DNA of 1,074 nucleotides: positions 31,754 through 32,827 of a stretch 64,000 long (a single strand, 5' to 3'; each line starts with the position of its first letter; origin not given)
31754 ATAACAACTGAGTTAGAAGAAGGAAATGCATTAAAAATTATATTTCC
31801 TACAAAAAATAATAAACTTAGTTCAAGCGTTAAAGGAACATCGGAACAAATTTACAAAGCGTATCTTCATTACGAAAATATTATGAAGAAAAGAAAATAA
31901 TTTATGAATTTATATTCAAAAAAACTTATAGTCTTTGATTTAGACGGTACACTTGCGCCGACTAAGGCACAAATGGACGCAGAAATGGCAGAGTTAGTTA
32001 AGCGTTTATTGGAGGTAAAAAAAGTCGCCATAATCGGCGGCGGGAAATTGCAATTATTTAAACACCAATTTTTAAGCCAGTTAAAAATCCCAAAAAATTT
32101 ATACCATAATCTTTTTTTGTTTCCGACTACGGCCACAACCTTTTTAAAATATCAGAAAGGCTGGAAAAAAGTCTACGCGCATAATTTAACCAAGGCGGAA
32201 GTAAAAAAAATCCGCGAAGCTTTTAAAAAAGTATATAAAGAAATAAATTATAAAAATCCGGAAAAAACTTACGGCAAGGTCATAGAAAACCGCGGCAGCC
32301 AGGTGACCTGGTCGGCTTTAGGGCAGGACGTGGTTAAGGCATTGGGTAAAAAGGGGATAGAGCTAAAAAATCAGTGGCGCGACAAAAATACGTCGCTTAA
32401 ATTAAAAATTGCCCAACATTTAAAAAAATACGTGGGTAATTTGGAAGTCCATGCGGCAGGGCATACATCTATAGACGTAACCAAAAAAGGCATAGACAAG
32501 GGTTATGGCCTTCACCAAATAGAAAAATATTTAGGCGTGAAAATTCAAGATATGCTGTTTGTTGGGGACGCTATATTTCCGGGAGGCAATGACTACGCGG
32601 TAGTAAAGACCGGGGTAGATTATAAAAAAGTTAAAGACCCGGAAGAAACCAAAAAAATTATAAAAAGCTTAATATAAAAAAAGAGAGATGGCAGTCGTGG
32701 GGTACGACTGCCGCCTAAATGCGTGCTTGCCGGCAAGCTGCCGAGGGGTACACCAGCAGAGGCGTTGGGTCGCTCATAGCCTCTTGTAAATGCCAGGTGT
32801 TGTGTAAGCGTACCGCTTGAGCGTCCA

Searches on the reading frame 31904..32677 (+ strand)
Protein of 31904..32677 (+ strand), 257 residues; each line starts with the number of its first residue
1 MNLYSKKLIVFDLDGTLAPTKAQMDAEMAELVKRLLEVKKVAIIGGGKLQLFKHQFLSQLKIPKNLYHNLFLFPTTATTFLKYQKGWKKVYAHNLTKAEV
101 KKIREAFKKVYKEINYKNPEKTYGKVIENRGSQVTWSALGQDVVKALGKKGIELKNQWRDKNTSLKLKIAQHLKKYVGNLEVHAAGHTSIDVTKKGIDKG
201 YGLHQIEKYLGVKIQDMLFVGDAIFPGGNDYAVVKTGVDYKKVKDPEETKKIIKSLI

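Call 62: search_protein_families(library=pfam, proteins=[window:31904-32677:+])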
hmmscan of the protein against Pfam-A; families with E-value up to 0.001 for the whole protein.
window:31904-32677:+ (257 aa): 4 families
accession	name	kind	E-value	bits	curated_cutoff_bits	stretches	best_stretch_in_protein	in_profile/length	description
PF08282.18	Hydrolase_3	-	1.4e-17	64.7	20.9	1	9-223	1-212/255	haloacid dehalogenase-like hydrolase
PF03332.19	PMM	-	1.4e-12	48.3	22.4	1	28-256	1-218/221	Eukaryotic phosphomannomutase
PF00702.32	Hydrolase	-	2.4e-06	28.5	26.4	1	7-224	2-181/191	haloacid dehalogenase-like hydrolase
PF05116.19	S6PP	-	0.0003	20.9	20.3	0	164-237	131-200/247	Sucrose-6F-phosphate phosphohydrolase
